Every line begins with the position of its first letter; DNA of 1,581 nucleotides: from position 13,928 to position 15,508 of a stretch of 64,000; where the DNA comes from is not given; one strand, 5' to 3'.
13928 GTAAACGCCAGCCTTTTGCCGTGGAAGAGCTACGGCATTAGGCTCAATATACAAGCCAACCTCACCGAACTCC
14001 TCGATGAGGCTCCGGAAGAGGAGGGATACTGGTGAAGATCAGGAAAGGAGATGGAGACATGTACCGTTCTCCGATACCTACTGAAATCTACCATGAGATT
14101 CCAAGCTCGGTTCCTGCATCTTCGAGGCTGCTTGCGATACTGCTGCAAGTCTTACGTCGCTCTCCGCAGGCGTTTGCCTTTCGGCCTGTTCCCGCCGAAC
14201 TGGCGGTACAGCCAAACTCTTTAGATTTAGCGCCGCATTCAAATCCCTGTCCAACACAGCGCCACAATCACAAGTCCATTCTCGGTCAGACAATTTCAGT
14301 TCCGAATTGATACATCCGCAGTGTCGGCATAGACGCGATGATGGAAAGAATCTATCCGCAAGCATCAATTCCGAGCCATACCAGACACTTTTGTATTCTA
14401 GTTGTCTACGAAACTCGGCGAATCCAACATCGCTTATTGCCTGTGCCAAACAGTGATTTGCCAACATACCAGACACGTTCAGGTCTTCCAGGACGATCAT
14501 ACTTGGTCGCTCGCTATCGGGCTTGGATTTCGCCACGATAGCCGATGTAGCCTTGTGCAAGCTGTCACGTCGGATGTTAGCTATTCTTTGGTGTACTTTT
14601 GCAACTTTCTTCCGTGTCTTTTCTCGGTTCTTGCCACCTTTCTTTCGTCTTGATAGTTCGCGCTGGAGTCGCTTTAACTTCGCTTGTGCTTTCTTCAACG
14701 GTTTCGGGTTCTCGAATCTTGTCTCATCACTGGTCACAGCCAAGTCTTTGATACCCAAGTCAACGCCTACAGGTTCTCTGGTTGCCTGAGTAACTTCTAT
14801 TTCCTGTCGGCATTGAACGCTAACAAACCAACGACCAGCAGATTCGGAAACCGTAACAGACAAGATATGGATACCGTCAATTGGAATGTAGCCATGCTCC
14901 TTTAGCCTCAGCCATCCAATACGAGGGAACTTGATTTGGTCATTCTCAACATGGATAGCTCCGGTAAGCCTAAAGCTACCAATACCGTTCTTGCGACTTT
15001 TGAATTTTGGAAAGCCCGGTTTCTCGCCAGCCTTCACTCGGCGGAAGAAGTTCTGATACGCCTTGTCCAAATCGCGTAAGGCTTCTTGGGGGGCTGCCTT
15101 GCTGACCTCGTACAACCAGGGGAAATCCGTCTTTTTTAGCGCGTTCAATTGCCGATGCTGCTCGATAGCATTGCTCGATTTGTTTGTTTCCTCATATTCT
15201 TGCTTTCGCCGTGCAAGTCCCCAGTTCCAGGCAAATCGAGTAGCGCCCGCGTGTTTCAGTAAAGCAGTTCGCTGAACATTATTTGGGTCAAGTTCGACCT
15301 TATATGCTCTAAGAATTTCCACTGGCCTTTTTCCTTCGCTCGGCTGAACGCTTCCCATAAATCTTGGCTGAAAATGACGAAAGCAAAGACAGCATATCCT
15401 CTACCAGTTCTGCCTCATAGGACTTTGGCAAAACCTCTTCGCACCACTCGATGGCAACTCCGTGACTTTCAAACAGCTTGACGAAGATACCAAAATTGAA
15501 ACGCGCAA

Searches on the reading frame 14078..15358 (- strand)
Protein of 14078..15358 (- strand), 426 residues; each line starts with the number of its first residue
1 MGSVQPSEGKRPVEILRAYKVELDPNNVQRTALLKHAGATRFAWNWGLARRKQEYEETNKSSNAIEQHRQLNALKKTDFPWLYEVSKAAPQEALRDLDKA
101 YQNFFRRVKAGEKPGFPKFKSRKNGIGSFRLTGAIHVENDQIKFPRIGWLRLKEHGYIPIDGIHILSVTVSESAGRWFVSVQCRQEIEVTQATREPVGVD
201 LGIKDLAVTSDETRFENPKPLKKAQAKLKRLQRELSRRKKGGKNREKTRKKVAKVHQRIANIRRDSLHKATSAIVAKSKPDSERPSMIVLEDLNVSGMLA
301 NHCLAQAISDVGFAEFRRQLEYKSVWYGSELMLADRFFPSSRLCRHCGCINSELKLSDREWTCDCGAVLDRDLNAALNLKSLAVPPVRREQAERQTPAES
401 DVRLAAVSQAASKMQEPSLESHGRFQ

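Call 50: search_protein_families(library=phrogs, proteins=[window:14078-15358:-], max_evalue=0.001)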
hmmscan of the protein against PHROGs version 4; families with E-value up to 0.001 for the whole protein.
window:14078-15358:- (426 aa): 5 families
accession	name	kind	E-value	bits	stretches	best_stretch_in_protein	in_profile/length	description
phrog_506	-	integration and excision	3.9e-126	422.4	1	15-414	6-396/403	transposase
phrog_12300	-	integration and excision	1.2e-68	232.4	1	136-411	4-270/286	transposase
phrog_13964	-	integration and excision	1.4e-64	218.9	1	17-256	3-237/237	transposase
phrog_17087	-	unknown function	2.1e-30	106.7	1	247-381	2-130/141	-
phrog_25073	-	unknown function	4.1e-11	43.9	1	16-123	4-107/114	-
